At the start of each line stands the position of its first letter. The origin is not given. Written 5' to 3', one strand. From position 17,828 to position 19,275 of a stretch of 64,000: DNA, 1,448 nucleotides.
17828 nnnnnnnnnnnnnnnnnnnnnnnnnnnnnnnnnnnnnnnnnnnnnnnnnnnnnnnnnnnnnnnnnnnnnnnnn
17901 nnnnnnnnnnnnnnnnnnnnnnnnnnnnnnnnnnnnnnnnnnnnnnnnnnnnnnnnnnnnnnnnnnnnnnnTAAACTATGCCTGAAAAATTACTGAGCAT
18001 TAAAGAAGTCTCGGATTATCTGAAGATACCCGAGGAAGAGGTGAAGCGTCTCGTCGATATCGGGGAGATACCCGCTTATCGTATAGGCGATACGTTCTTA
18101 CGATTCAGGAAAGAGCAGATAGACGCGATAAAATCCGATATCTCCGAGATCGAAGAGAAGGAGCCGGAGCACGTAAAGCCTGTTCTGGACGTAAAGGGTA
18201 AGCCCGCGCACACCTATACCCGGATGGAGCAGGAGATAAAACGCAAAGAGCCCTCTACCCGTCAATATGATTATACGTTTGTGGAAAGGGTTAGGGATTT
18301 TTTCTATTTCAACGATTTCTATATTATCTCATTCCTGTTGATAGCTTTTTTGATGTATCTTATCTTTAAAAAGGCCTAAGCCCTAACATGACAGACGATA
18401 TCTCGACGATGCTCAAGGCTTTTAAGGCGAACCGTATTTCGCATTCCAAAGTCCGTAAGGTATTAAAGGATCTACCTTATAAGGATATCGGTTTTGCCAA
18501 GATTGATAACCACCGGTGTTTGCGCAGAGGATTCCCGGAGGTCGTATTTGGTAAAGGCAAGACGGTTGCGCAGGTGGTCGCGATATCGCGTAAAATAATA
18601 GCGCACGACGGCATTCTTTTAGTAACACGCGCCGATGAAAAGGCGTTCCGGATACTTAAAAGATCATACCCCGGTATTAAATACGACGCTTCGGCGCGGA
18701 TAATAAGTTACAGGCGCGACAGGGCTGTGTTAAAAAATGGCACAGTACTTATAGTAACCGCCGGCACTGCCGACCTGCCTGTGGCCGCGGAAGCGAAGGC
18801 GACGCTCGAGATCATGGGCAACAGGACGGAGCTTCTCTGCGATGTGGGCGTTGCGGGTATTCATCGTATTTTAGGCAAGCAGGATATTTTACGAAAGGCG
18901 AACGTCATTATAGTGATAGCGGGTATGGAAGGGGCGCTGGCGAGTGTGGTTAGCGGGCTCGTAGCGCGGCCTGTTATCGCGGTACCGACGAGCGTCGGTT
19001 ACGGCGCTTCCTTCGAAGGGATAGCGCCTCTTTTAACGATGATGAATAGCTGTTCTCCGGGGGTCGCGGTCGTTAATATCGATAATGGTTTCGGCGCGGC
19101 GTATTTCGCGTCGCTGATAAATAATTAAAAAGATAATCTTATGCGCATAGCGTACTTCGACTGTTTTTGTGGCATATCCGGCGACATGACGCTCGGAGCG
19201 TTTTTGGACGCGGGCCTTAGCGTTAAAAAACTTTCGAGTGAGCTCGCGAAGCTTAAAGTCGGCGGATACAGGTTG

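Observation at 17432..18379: Bactofilin fused to an excisionase-type DNA-binding domain, followed by a tail-anchored membrane paralog of the same HTH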

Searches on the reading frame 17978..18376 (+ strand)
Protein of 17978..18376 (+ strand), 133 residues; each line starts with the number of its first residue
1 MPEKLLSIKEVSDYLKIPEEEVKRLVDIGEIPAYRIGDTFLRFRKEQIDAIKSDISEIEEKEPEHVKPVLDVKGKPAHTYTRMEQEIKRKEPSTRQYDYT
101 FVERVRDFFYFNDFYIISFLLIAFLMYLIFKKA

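Call 3: search_protein_families(library=pfam, proteins=[window:17978-18376:+], max_evalue=0.1)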
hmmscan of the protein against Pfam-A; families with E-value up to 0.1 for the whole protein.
window:17978-18376:+ (133 aa): 1 family
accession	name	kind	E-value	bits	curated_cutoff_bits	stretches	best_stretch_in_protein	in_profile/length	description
PF12728.13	HTH_17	-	1.5e-09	38.4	27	1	5-50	1-45/51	Helix-turn-helix domain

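Call 4: search_protein_families(library=ncbifam, proteins=[window:17978-18376:+], max_evalue=0.1)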
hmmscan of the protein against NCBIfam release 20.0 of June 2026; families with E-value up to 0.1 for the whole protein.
window:17978-18376:+ (133 aa): 2 families
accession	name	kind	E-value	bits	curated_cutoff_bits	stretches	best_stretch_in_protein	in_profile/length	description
NF047737.1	antiphage_MADS1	equivalog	9.4e-10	38.6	80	1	3-50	1-47/49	methylation-associated defense system helix-turn-helix domain-containing protein MAD1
TIGR01764.1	excise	domain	1.2e-09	38.4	28.8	1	5-50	1-45/49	excisionase family DNA-binding protein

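Call 6: find_homologous_proteins(query=window:17978-18376:+)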
Query window:17978-18376:+ (133 aa): 750 proteins with E <= 0.001 among 755 candidates; the best 120 are listed.
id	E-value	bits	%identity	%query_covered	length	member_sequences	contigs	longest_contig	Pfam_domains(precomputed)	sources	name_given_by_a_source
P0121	3.5e-79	281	100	100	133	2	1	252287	PF12728.14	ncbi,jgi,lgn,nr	ncbi:MAG: helix-turn-helix domain-containing protein [Candidatus Omnitrophica bacterium]|jgi:excisio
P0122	9.4e-70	251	86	100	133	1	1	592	PF12728.14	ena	-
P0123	2.6e-69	250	88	98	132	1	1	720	PF12728.14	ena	-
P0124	3.2e-69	249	87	98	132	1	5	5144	PF12728.14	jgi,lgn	jgi:excisionase family DNA binding protein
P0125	4.2e-69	249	86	98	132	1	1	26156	PF12728.14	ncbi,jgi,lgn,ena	ncbi:MAG: helix-turn-helix domain-containing protein [Candidatus Omnitrophota bacterium]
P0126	5.5e-68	245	86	98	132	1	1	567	PF12728.14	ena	-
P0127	1.2e-66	241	84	98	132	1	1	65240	PF12728.14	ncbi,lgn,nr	ncbi:MAG: helix-turn-helix domain-containing protein [Candidatus Omnitrophica bacterium]|nr:helix-tu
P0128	1.7e-65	237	84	98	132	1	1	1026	PF12728.14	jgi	-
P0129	4.9e-65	236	82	98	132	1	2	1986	PF12728.14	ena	-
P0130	2.0e-64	234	86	98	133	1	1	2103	PF12728.14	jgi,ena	-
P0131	2.7e-64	233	82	98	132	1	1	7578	PF12728.14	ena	-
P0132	3.5e-64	233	85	98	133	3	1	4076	PF12728.14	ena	-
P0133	7.2e-64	232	81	98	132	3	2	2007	PF12728.14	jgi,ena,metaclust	metaclust:\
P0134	9.3e-64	232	82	98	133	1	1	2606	PF12728.14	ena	-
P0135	1.3e-63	231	82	98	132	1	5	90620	PF12728.14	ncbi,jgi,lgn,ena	jgi:excisionase family DNA binding protein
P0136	1.5e-63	231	82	98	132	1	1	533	PF12728.14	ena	-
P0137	4.8e-63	229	80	98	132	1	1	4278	PF12728.14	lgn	-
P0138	4.9e-63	229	83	98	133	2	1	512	PF12728.14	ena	-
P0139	3.1e-62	227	80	98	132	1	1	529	PF12728.14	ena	-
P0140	3.7e-62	226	81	98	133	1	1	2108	PF12728.14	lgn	-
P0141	7.8e-62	225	80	98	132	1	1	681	PF12728.14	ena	-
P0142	9.0e-62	225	80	98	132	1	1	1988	PF12728.14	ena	-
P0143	9.1e-62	225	81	98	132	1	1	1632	PF12728.14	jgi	-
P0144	1.6e-61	224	81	98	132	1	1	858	PF12728.14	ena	-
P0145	5.4e-61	223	76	98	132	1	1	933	PF12728.14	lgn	-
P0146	6.2e-61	222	76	98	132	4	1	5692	PF12728.14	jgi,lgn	-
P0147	6.8e-61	222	79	98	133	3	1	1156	PF12728.14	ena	-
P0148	7.6e-61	222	79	98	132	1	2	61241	PF12728.14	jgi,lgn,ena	-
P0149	8.4e-61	222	74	100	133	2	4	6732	PF12728.14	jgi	jgi:excisionase family DNA binding protein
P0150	8.6e-61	222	79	98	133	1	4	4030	PF12728.14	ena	-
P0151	1.2e-60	222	78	98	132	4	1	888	PF12728.14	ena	-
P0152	1.2e-60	222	82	98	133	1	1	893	PF12728.14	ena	-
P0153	1.4e-60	221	76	98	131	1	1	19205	PF12728.14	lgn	-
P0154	1.8e-60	221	76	98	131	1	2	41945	PF12728.14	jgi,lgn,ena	-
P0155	2.2e-60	221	75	98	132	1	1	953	PF12728.14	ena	-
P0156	2.9e-60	220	79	98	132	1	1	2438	PF12728.14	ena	-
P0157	4.2e-60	220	77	98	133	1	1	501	PF12728.14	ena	-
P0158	4.3e-60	220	75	98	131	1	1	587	PF12728.14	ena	-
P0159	4.5e-60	220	77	98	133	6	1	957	PF12728.14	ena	-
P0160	4.6e-60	220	81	98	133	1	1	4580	PF12728.14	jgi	jgi:excisionase family DNA binding protein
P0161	6.2e-60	219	74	98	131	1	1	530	PF12728.14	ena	-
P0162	6.3e-60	219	77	98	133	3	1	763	PF12728.14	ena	-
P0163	6.8e-60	219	78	98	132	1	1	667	PF12728.14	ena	-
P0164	7.0e-60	219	80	98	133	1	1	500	PF12728.14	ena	-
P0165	7.6e-60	219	75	98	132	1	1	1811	PF12728.14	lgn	-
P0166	1.1e-59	218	76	98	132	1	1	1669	PF12728.14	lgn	-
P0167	1.6e-59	218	75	98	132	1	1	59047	PF12728.14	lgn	-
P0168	1.8e-59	218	78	98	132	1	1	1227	PF12728.14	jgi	-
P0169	1.9e-59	218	76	98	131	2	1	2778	PF12728.14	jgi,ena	-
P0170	2.5e-59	217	71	100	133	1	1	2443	PF12728.14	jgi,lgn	-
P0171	2.6e-59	217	74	86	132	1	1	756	PF12728.14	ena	-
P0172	2.7e-59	217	79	98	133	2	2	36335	PF12728.14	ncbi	-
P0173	4.8e-59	216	76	98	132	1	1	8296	PF12728.14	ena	-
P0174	4.9e-59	216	77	98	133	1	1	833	PF12728.14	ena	-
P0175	4.9e-59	216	75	98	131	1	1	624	PF12728.14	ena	-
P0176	6.7e-59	216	73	100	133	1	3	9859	PF12728.14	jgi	jgi:excisionase family DNA binding protein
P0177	7.5e-59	216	79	98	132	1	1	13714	PF12728.14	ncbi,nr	ncbi:MAG: helix-turn-helix domain-containing protein [Candidatus Omnitrophota bacterium]|nr:helix-tu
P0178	7.8e-59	216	78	98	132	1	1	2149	PF12728.14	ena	-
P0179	9.4e-59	215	75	98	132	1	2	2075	PF12728.14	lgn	-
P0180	1.0e-58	215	74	98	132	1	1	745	PF12728.14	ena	-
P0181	1.0e-58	215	78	98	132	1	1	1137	PF12728.14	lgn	-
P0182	1.2e-58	215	73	98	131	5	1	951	PF12728.14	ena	-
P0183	1.3e-58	215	73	98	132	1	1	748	PF12728.14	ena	-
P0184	1.5e-58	215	73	98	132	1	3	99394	PF12728.14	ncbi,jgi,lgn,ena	jgi:excisionase family DNA binding protein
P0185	1.8e-58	215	76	98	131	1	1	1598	PF12728.14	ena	-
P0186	1.9e-58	214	75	98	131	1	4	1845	PF12728.14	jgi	jgi:excisionase family DNA binding protein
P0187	1.9e-58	214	73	99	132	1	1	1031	PF12728.14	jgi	-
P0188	1.9e-58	214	74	98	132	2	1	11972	PF12728.14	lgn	-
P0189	2.0e-58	214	73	98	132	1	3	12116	PF12728.14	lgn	-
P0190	2.2e-58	214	73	98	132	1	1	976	PF12728.14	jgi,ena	-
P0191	2.3e-58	214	79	98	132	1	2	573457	PF12728.14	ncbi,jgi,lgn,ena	-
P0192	2.3e-58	214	74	100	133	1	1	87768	PF12728.14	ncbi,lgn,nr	ncbi:MAG: helix-turn-helix domain-containing protein [Candidatus Omnitrophica bacterium]|nr:helix-tu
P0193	2.6e-58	214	73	99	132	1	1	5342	PF12728.14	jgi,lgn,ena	-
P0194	2.8e-58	214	74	98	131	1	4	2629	PF12728.14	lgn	-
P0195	3.0e-58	214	73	98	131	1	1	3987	PF12728.14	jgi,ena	-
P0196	3.0e-58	214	73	98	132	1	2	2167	PF12728.14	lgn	-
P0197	3.7e-58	214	74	98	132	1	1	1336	PF12728.14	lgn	-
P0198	3.9e-58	213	73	98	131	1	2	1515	PF12728.14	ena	-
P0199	4.5e-58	213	72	98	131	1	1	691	PF12728.14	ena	-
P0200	4.7e-58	213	74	98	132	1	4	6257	PF12728.14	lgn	-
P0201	5.4e-58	213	73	98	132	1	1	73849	PF12728.14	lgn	-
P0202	8.4e-58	212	73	98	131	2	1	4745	PF12728.14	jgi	jgi:excisionase family DNA binding protein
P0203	8.9e-58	212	72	99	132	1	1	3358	PF12728.14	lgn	-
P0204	1.2e-57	212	75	98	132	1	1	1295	PF12728.14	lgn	-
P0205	1.5e-57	212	73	98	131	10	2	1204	PF12728.14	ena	-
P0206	1.5e-57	212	75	86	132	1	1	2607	PF12728.14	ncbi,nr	ncbi:MAG: helix-turn-helix domain-containing protein [Candidatus Omnitrophica bacterium]|nr:helix-tu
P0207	1.8e-57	211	71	100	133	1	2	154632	PF12728.14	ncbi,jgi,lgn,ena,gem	-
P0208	1.8e-57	211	77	98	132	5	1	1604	PF12728.14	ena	-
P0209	1.8e-57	211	74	98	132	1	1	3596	PF12728.14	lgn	-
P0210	1.8e-57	211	74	98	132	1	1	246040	PF12728.14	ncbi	-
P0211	2.1e-57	211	72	100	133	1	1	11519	PF12728.14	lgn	-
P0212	2.9e-57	211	73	98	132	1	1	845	PF12728.14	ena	-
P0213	3.5e-57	210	77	98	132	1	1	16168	PF12728.14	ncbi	-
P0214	3.5e-57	210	74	98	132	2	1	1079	PF12728.14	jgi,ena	jgi:excisionase family DNA binding protein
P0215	3.7e-57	210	73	98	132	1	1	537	PF12728.14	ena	-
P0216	3.7e-57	210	74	98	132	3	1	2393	PF12728.14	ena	-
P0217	4.8e-57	210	75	98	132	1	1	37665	PF12728.14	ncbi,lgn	-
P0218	5.3e-57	210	73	99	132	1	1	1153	PF12728.14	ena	-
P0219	5.4e-57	210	72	98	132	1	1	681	PF12728.14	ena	-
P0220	6.1e-57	210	74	98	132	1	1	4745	PF12728.14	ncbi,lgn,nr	ncbi:MAG: helix-turn-helix domain-containing protein [Candidatus Omnitrophota bacterium]|nr:helix-tu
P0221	7.0e-57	209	73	98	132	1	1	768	PF12728.14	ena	-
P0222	8.0e-57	209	74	98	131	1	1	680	PF12728.14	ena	-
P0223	8.2e-57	209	72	98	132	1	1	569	PF12728.14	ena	-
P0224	8.6e-57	209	72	98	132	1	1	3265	PF12728.14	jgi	jgi:excisionase family DNA binding protein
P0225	9.7e-57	209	71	98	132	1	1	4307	PF12728.14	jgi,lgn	jgi:excisionase family DNA binding protein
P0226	1.0e-56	209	72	98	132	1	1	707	PF12728.14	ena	-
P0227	1.0e-56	209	72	98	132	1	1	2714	PF12728.14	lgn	-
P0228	1.1e-56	209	73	98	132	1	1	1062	PF12728.14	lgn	-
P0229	1.2e-56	209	72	98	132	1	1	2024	PF12728.14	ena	-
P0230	1.6e-56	208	73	100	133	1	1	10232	PF12728.14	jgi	jgi:excisionase family DNA binding protein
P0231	1.6e-56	208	70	98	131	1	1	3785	PF12728.14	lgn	-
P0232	1.7e-56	208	71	100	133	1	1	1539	PF12728.14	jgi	-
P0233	1.8e-56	208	70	99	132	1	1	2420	PF12728.14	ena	-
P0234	2.2e-56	208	76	86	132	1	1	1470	PF12728.14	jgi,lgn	jgi:excisionase family DNA binding protein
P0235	2.4e-56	208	75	98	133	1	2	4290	PF12728.14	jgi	jgi:excisionase family DNA binding protein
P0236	2.5e-56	208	72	98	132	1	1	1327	PF12728.14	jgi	jgi:excisionase family DNA binding protein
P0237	2.5e-56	208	73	98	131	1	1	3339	PF12728.14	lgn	-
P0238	2.9e-56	207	77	98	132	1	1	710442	PF12728.14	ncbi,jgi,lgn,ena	ncbi:MAG: helix-turn-helix domain-containing protein [Candidatus Omnitrophota bacterium]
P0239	3.0e-56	207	71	98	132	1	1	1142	PF12728.14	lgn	-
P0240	3.3e-56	207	75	98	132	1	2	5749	PF12728.14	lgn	-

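Call 42: predict_structure(alignment_id=A2)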
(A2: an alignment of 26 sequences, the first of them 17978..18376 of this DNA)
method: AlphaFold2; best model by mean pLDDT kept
length: 133 residues; sequences in the alignment: 26
mean_pLDDT: 64.8   pTM: 0.27
mean pLDDT of the five models: 64.8, 64.5, 63.0, 60.6, 57.5
residues with pLDDT >= 90: 13; 70-90: 28; 50-70: 74; < 50: 18
segments of 3 or more residues with pLDDT < 50: 59-68
pLDDT, mean of each block of 10 residues (from residue 1): 59 71 69 59 62 54 44 52 60 54 74 87 93 74
secondary structure, 60 per line:
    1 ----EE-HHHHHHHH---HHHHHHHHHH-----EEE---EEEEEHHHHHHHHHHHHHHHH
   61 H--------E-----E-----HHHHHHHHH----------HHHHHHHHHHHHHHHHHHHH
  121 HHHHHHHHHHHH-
elements in order: H8-15 H19-28 E34-36 E40-44 H45-61 H82-90 H101-132

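Call 71: fold_search(model_id=the predicted structure, library=pdb)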
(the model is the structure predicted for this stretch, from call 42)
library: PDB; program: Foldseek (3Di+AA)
matches with E <= 10: 865; with E <= 0.001: 0
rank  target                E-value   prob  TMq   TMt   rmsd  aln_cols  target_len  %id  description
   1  6ama_H                3.5e-03  1.00  0.37  0.84   1.1        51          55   24  Structure of S. coelicolor/S. venezuelae BldC-smeA-ssfA complex to 3.09 Angstrom (released 2018-03-28)
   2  6ama_B                4.0e-03  1.00  0.37  0.83   1.2        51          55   24  Structure of S. coelicolor/S. venezuelae BldC-smeA-ssfA complex to 3.09 Angstrom (released 2018-03-28)
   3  6ama_P                5.2e-03  1.00  0.37  0.83   1.7        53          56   23  Structure of S. coelicolor/S. venezuelae BldC-smeA-ssfA complex to 3.09 Angstrom (released 2018-03-28)
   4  4j2n_A                5.2e-03  1.00  0.34  0.79   2.3        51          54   27  Crystal Structure of mycobacteriophage Pukovnik Xis (released 2013-10-23)
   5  6ama_Y                7.8e-03  1.00  0.36  0.81   1.2        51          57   24  Structure of S. coelicolor/S. venezuelae BldC-smeA-ssfA complex to 3.09 Angstrom (released 2018-03-28)
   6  4j2n_C                8.4e-03  1.00  0.34  0.77   2.3        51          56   27  Crystal Structure of mycobacteriophage Pukovnik Xis (released 2013-10-23)
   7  6ama_A                1.0e-02  1.00  0.37  0.85   1.2        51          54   24  Structure of S. coelicolor/S. venezuelae BldC-smeA-ssfA complex to 3.09 Angstrom (released 2018-03-28)
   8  5i44_A                1.2e-02  1.00  0.36  0.66   2.2        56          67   25  Structure of RacA-DNA complex; P21 form (released 2016-05-04)
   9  6amk_A                1.4e-02  1.00  0.36  0.88   1.0        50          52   22  Structure of Streptomyces venezuelae BldC-whiI opt complex (released 2018-03-28)
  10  5i44_G                1.7e-02  1.00  0.37  0.66   2.2        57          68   24  Structure of RacA-DNA complex; P21 form (released 2016-05-04)
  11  6amk_B                2.3e-02  1.00  0.36  0.89   1.0        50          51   22  Structure of Streptomyces venezuelae BldC-whiI opt complex (released 2018-03-28)
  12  5i44_K                2.3e-02  1.00  0.37  0.68   2.2        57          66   24  Structure of RacA-DNA complex; P21 form (released 2016-05-04)
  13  5i44_B                2.4e-02  1.00  0.36  0.65   2.2        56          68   25  Structure of RacA-DNA complex; P21 form (released 2016-05-04)
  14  3s2w_H                3.6e-02  0.66  0.26  0.25  12.3        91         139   23  The crystal structure of a MarR transcriptional regulator from Methanosarcina mazei Go1 (released 2011-06-22)
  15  7dvr                  3.6e-02  0.63  0.25  0.23  12.9       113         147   14  Crystal structure of heme sensor protein PefR from Streptococcus agalactiae in complex with heme (released 2021-09-29)
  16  5i44_I                3.9e-02  1.00  0.37  0.68   2.3        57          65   24  Structure of RacA-DNA complex; P21 form (released 2016-05-04)
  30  4lhf                  9.9e-02  0.99  0.31  0.50   3.8        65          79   15  Crystal structure of a DNA binding protein from phage P2 (released 2014-03-05)
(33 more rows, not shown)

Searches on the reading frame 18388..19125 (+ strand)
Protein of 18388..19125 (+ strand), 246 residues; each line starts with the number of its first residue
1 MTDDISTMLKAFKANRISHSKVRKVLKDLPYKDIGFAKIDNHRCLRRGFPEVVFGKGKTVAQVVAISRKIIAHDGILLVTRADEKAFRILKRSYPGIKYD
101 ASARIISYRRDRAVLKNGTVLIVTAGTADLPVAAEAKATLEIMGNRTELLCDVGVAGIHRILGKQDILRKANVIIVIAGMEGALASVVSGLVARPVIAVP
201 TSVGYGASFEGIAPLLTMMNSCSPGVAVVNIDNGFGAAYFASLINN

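Call 3: search_protein_families(library=pfam, proteins=[window:18388-19125:+], max_evalue=0.1)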
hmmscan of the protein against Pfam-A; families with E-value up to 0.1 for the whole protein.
window:18388-19125:+ (246 aa): 1 family
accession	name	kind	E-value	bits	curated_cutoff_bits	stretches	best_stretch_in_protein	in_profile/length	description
PF00731.26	AIRC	-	5.7e-13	49.1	30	1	120-244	2-126/148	AIR carboxylase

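Call 4: search_protein_families(library=ncbifam, proteins=[window:18388-19125:+], max_evalue=0.1)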
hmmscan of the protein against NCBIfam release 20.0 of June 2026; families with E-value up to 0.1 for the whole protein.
window:18388-19125:+ (246 aa): 2 families
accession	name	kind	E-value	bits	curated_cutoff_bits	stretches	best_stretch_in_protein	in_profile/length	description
NF033503.1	LarB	equivalog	2e-85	285.8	175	1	39-246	1-208/209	nickel pincer cofactor biosynthesis protein LarB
TIGR01162.1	purE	equivalog_domain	2.1e-07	30.5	149.6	1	120-242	1-123/156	5-(carboxyamino)imidazole ribonucleotide mutase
